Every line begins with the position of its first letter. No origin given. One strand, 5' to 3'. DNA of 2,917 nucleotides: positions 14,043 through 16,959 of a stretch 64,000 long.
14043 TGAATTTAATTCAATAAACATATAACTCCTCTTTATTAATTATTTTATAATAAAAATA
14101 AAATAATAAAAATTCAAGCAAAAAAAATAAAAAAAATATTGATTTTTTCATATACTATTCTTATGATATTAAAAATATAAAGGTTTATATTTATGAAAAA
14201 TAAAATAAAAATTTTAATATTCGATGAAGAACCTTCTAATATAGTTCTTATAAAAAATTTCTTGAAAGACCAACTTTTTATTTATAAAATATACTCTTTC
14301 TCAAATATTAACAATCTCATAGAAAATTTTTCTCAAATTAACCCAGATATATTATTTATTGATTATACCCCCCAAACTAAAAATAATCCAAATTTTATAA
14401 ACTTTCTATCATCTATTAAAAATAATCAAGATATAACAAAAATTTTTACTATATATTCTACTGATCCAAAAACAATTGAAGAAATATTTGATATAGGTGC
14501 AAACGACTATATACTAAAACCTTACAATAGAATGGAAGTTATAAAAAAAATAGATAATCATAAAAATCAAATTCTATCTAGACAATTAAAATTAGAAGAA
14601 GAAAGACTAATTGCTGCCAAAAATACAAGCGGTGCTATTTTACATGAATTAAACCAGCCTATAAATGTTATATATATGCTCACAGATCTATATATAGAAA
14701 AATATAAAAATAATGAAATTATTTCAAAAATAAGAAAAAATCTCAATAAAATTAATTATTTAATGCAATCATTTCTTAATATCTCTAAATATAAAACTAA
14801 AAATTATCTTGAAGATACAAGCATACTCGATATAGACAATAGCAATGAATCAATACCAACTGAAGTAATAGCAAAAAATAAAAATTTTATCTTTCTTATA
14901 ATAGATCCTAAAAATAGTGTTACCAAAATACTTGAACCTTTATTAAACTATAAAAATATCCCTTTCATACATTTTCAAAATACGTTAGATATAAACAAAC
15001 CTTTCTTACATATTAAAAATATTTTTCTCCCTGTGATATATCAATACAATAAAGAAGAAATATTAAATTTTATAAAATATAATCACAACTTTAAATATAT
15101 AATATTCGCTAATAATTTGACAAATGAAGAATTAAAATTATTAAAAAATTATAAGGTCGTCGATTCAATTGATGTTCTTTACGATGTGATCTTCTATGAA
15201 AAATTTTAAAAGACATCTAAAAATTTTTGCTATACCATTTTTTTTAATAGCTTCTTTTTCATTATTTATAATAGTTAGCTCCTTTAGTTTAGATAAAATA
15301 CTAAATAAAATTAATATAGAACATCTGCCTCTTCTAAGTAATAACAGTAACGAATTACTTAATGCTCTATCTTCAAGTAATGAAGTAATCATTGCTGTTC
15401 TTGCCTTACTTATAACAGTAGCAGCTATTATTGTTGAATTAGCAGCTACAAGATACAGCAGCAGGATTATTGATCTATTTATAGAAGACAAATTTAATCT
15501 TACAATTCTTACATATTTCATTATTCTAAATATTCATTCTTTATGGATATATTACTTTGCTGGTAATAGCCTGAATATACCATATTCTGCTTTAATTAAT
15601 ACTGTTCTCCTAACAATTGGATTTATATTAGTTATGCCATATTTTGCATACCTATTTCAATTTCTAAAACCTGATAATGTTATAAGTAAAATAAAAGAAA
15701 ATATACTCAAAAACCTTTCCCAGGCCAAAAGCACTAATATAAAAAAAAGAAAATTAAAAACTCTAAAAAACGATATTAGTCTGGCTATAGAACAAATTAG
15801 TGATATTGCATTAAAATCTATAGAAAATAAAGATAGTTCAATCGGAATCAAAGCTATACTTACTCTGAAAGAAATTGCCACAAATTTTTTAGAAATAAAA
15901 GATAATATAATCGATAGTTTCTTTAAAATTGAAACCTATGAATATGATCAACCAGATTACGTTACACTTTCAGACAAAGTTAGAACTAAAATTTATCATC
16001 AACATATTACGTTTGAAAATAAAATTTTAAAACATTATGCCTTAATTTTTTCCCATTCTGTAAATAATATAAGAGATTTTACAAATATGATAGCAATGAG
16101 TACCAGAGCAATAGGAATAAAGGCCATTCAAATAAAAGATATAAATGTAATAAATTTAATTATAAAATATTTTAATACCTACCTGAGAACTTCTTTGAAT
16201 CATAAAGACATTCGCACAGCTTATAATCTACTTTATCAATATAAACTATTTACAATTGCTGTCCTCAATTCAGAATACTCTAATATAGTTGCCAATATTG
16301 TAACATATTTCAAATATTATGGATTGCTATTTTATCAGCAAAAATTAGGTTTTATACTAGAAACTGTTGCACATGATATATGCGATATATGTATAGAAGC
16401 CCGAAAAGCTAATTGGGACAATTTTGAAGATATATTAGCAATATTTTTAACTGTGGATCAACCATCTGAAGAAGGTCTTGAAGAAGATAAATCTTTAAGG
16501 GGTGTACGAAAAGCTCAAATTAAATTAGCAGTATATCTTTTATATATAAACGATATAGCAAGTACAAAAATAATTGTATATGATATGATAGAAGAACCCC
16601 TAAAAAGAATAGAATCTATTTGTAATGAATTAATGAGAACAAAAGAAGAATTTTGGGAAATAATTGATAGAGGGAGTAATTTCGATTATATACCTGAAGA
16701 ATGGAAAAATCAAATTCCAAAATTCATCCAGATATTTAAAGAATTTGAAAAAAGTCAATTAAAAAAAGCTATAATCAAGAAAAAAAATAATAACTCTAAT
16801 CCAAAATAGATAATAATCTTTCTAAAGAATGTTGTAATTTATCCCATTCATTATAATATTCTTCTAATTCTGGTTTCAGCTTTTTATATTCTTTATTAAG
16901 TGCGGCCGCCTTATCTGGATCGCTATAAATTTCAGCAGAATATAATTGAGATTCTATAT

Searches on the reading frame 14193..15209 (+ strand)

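Call 73: search_protein_families(library=pfam, proteins=[window:14193-15209:+], max_evalue=0.01)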
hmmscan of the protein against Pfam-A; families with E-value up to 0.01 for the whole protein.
window:14193-15209:+ (338 aa): 2 families
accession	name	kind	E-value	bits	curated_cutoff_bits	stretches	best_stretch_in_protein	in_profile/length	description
PF00072.30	Response_reg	-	1.4e-11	44.9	30.2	1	7-120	1-110/111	Response regulator receiver domain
PF00512.31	HisKA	-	0.00017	22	26.9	1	148-200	8-63/66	His Kinase A (phospho-acceptor) domain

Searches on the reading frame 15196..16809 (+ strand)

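Call 73: search_protein_families(library=pfam, proteins=[window:15196-16809:+], max_evalue=0.01)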
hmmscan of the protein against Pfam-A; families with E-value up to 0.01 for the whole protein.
window:15196-16809:+ (537 aa): 1 family
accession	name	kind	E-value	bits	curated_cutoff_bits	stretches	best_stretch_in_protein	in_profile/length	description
PF10011.15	DUF2254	-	7.2e-13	48.5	28.8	1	16-180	9-174/368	Predicted membrane protein (DUF2254)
